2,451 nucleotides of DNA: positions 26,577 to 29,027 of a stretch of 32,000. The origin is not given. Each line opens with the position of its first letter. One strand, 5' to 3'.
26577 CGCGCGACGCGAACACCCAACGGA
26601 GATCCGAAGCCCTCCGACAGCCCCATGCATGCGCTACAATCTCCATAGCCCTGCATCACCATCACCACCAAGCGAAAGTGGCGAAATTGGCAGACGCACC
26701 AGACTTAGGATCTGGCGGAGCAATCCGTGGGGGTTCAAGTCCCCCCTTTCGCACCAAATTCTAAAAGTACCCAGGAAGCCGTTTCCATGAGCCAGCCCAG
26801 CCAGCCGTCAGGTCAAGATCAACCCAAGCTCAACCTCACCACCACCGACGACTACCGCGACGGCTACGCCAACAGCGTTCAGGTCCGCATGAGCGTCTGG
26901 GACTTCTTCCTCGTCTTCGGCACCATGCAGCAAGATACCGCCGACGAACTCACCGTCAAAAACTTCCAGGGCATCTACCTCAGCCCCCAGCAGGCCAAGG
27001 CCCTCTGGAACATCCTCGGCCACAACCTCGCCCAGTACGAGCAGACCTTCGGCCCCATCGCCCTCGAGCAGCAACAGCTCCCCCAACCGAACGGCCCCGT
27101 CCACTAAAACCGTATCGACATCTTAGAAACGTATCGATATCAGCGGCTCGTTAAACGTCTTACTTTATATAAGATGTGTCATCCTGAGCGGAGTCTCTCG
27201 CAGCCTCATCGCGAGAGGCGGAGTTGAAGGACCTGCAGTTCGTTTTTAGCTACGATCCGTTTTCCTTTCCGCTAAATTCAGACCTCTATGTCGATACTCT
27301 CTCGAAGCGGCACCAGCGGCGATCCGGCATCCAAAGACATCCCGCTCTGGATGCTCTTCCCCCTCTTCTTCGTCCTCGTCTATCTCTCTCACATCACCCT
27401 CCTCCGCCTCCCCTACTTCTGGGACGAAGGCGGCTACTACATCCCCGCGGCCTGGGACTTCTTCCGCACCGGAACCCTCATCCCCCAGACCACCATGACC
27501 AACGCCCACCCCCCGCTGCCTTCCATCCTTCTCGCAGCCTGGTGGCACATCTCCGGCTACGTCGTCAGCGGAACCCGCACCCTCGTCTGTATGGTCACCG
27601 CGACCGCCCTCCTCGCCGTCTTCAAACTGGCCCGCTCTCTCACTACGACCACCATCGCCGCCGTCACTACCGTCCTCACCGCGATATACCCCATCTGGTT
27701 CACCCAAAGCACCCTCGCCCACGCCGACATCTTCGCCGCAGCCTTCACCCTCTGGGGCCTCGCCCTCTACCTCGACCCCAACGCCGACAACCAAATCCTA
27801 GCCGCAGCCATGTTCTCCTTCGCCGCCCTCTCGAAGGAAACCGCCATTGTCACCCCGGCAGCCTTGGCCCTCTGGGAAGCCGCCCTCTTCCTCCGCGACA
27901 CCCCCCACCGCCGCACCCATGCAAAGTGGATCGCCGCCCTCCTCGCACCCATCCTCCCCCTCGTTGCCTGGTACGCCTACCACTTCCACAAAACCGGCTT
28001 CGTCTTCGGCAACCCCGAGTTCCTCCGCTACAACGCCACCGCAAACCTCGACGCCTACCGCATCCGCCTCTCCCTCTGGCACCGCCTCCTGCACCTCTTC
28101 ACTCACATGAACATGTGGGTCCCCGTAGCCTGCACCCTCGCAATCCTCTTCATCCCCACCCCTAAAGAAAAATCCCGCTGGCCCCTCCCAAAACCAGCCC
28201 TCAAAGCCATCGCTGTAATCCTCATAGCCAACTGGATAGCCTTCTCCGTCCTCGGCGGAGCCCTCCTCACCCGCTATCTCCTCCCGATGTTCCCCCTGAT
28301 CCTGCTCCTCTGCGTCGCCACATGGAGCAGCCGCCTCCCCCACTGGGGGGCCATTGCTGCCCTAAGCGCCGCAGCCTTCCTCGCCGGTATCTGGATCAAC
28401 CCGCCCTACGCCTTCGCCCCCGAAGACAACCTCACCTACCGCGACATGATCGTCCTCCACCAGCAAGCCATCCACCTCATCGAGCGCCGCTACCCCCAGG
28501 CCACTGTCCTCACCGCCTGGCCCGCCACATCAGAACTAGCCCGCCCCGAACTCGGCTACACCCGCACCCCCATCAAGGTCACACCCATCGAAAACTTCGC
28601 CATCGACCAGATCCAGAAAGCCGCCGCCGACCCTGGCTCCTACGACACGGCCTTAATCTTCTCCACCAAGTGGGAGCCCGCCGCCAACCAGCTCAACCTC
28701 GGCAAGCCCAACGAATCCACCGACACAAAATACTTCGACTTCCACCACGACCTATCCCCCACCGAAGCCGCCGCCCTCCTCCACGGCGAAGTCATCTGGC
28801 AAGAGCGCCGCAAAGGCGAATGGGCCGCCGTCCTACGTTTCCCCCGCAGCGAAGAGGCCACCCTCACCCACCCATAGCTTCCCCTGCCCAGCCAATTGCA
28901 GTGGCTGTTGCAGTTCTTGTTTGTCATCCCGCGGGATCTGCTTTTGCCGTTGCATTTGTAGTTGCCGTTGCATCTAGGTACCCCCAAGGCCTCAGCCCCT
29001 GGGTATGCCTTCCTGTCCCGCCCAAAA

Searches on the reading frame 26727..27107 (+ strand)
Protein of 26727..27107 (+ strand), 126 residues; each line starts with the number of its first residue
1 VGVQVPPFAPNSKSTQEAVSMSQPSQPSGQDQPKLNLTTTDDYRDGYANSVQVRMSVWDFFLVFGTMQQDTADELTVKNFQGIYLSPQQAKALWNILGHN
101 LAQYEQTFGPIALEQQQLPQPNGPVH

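Call 35: search_protein_families(library=pfam, proteins=[window:26727-27107:+], max_evalue=0.001)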
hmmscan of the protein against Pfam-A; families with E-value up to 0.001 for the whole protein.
window:26727-27107:+ (126 aa): 1 family
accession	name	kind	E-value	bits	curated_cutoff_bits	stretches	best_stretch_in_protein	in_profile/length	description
PF11950.13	DUF3467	-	1.3e-18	67.3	25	1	24-112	12-91/92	Protein of unknown function (DUF3467)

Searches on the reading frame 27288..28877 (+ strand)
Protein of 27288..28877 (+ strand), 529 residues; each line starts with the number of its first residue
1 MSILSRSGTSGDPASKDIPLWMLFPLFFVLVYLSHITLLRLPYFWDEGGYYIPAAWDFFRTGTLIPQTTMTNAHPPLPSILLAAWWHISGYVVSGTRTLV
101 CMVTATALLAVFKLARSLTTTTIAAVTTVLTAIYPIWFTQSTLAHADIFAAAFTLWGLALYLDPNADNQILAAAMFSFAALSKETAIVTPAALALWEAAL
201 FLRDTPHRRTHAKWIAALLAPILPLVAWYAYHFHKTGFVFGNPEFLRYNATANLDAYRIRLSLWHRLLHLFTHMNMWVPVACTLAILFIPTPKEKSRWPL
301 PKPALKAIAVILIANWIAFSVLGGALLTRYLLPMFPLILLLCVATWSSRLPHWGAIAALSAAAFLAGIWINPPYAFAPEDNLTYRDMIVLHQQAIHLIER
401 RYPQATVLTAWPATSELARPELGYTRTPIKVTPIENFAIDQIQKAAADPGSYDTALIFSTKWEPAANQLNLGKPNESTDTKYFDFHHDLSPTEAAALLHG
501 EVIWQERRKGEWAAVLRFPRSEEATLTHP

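Call 35: search_protein_families(library=pfam, proteins=[window:27288-28877:+], max_evalue=0.001)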
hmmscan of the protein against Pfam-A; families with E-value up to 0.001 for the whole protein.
window:27288-28877:+ (529 aa): 1 family
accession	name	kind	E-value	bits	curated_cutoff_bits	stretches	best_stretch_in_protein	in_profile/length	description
PF13231.12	PMT_2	-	5.4e-10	40.1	26.1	1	74-228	2-160/160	Dolichyl-phosphate-mannose-protein mannosyltransferase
